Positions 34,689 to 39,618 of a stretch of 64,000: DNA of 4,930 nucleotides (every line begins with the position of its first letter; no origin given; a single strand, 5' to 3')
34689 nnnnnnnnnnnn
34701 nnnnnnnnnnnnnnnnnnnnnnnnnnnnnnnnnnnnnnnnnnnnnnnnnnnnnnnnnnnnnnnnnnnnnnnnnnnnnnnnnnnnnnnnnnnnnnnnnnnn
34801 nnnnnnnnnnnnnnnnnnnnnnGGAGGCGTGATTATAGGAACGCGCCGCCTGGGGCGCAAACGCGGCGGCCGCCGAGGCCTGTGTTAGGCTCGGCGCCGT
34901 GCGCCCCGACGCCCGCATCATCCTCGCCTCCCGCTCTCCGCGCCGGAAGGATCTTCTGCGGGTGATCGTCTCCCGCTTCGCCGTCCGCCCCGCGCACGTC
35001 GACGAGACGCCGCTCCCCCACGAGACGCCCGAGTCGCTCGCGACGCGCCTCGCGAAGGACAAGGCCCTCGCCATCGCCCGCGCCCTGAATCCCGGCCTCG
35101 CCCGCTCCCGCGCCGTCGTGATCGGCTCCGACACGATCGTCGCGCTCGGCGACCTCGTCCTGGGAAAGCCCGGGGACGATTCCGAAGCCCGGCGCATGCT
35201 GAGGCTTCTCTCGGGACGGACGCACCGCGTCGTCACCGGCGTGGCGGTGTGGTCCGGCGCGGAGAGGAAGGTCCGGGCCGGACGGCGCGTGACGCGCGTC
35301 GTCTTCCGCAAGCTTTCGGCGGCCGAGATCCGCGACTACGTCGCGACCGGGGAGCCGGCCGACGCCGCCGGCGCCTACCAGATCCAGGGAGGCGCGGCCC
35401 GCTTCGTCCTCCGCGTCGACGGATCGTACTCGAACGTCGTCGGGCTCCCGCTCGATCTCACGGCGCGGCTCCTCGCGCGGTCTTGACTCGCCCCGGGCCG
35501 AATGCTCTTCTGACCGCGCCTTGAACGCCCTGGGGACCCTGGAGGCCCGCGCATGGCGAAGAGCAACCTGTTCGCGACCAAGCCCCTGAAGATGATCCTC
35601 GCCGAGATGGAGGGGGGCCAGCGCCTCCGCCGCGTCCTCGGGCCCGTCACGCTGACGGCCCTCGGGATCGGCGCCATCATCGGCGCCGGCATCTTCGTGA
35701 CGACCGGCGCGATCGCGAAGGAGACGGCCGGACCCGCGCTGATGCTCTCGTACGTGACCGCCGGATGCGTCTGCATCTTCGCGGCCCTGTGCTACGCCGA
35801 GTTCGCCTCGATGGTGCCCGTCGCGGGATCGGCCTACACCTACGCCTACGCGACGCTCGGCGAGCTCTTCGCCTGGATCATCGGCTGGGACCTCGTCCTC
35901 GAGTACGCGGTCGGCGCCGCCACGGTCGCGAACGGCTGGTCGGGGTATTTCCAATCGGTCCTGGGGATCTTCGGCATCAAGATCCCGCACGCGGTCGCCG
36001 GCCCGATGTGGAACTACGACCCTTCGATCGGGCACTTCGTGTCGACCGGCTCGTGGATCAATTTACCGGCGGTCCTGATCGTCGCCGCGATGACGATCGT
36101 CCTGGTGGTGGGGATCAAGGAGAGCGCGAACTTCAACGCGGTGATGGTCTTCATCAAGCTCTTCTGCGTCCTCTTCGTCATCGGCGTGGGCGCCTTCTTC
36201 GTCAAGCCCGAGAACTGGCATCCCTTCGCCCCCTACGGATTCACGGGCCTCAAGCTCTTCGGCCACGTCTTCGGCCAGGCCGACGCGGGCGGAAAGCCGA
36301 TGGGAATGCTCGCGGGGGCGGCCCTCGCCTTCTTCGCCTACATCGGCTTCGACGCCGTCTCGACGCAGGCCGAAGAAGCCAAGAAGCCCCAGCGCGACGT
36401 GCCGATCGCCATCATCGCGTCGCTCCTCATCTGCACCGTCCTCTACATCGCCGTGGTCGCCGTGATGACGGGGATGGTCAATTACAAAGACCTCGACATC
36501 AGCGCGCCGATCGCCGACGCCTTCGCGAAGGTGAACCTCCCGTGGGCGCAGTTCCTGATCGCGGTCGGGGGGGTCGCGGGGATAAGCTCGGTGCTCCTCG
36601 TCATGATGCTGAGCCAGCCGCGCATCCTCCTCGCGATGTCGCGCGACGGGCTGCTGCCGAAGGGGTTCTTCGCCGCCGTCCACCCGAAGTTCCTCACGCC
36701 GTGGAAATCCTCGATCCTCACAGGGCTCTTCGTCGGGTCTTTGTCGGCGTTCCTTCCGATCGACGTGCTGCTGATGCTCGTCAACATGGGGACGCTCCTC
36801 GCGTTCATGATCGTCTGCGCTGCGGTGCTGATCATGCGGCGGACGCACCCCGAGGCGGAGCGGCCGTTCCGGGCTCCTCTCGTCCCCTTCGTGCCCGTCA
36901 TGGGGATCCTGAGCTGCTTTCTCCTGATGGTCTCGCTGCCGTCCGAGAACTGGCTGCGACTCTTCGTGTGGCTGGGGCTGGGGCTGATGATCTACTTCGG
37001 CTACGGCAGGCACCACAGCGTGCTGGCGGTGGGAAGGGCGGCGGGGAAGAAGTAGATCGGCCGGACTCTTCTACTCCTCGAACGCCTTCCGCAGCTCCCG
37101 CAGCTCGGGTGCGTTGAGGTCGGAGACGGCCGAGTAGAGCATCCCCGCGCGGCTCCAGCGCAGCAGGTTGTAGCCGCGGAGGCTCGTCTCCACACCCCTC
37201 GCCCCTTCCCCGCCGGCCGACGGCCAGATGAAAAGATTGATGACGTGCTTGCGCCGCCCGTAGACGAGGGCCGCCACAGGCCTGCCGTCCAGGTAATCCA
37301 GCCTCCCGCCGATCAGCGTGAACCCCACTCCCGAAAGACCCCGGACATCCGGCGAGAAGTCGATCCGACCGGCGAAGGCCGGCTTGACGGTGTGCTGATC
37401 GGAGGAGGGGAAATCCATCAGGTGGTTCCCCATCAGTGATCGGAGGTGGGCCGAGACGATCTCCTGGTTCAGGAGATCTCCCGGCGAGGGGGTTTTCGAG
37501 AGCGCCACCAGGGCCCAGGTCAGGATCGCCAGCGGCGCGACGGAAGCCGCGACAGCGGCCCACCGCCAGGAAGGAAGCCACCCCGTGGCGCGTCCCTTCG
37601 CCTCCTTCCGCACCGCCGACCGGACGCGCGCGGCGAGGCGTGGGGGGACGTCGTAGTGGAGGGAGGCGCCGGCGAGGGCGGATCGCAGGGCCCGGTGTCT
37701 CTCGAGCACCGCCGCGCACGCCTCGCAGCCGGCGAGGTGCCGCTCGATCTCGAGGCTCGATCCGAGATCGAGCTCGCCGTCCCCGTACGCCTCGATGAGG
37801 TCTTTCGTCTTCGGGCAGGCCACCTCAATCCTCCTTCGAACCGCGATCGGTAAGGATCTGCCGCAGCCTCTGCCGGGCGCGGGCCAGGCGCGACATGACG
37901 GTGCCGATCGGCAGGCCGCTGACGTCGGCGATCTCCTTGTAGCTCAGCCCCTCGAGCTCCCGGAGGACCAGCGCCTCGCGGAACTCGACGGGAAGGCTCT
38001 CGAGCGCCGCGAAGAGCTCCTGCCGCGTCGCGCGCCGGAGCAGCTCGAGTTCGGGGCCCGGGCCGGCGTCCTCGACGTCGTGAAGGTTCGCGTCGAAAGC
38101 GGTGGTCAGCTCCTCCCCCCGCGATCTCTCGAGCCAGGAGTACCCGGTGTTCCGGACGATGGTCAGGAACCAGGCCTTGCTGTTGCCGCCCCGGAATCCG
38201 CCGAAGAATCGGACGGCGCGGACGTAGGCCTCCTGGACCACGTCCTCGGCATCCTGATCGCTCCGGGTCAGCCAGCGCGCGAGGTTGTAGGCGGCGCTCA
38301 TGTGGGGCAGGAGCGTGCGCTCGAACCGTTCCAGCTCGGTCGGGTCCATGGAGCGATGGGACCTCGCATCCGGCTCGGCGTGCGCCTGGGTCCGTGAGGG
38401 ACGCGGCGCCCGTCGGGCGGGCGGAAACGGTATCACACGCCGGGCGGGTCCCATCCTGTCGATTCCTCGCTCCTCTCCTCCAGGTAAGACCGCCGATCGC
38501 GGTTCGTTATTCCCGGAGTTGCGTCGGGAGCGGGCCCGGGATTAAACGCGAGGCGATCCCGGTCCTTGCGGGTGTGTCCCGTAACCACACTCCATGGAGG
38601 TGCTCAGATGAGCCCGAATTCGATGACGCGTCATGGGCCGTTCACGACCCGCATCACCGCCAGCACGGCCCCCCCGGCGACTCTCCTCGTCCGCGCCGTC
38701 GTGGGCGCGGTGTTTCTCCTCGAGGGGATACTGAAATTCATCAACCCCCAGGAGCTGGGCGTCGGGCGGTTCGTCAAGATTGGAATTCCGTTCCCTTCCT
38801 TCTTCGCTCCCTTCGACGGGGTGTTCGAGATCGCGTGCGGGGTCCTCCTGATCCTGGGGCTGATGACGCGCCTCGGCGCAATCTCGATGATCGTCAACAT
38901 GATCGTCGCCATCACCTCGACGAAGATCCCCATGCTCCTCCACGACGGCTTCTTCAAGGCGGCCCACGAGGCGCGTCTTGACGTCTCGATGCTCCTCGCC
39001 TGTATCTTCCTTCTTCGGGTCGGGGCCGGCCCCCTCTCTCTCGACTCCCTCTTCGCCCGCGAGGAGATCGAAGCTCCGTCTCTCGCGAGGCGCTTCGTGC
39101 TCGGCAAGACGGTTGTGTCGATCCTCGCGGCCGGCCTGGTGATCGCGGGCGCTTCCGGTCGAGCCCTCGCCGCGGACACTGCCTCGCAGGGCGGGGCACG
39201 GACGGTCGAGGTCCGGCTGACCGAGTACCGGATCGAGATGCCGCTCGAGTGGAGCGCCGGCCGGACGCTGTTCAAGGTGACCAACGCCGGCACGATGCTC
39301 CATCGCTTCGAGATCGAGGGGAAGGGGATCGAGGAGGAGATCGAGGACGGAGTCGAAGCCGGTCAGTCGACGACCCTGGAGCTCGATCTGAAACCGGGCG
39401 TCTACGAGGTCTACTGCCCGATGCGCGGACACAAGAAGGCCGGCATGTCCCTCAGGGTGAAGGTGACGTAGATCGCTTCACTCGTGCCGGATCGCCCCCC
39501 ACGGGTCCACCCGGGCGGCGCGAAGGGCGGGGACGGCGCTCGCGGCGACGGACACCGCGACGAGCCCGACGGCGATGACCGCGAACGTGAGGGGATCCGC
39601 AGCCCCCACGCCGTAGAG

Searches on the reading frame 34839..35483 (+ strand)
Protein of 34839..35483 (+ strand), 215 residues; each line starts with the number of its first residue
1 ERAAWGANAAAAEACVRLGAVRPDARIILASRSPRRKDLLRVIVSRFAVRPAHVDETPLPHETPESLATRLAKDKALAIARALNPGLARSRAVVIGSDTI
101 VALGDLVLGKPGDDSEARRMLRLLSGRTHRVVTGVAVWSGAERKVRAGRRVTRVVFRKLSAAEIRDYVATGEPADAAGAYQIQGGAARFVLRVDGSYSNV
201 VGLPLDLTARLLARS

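Call 68: search_protein_families(library=pfam, proteins=[window:34839-35483:+], max_evalue=0.00001)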
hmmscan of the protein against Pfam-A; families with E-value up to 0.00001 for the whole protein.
window:34839-35483:+ (215 aa): 1 family
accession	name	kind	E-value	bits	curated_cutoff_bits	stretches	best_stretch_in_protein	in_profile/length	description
PF02545.19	Maf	-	4.9e-61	206.1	27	1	26-214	1-186/187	Maf-like protein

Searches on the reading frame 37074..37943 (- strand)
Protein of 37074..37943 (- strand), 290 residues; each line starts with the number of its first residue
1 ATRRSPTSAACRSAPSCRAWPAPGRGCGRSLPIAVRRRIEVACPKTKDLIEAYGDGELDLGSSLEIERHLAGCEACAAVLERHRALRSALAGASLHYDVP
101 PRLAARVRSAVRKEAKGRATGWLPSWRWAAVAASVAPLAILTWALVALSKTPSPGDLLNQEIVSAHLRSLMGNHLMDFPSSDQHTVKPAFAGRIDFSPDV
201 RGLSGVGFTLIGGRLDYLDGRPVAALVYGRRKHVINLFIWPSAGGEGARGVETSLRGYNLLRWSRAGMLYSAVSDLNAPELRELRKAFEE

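Call 68: search_protein_families(library=pfam, proteins=[window:37074-37943:-], max_evalue=0.00001)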
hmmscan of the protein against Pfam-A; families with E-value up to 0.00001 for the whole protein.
window:37074-37943:- (290 aa): 1 family
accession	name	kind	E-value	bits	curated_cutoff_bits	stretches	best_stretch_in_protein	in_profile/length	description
PF13490.11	zf-HC2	-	1.9e-08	34.7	22.2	1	43-77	1-35/35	Putative zinc-finger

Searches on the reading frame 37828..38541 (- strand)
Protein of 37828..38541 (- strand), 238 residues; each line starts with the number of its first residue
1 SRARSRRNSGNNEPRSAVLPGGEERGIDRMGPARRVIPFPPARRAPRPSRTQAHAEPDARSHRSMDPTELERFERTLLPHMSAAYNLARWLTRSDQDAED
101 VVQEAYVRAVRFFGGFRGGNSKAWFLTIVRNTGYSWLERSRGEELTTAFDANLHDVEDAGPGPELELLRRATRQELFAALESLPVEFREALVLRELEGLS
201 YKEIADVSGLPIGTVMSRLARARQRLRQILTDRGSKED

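Call 68: search_protein_families(library=pfam, proteins=[window:37828-38541:-], max_evalue=0.00001)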
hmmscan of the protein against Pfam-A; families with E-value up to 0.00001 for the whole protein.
window:37828-38541:- (238 aa): 3 families
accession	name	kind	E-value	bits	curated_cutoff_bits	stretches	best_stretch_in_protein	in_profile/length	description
PF08281.18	Sigma70_r4_2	-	9.5e-17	60.8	25.7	1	174-226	2-54/54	Sigma-70, region 4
PF04545.22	Sigma70_r4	-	2.5e-11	43.3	24.1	1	179-228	1-50/50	Sigma-70, region 4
PF04542.20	Sigma70_r2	-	4.1e-11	42.9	24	1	80-141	5-69/71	Sigma-70 region 2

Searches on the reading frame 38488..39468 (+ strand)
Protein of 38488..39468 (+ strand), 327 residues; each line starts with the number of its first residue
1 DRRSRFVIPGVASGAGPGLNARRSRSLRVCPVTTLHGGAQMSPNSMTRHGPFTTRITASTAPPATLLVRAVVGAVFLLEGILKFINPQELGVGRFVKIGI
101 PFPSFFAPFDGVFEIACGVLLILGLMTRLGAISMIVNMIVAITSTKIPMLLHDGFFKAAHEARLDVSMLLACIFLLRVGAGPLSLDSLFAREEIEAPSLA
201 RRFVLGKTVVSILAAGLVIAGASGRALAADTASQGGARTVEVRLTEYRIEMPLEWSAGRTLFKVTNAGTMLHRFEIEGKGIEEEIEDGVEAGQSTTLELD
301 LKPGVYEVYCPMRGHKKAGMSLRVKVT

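Call 68: search_protein_families(library=pfam, proteins=[window:38488-39468:+], max_evalue=0.00001)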
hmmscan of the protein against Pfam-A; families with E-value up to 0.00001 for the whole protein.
window:38488-39468:+ (327 aa): 2 families
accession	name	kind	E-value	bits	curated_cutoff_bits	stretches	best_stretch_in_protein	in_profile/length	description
PF07681.17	DoxX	-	5.4e-16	59.4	23.6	1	65-143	2-81/85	DoxX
PF13564.11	DoxX_2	-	9.2e-07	29.4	26.3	1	69-144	3-80/103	DoxX-like family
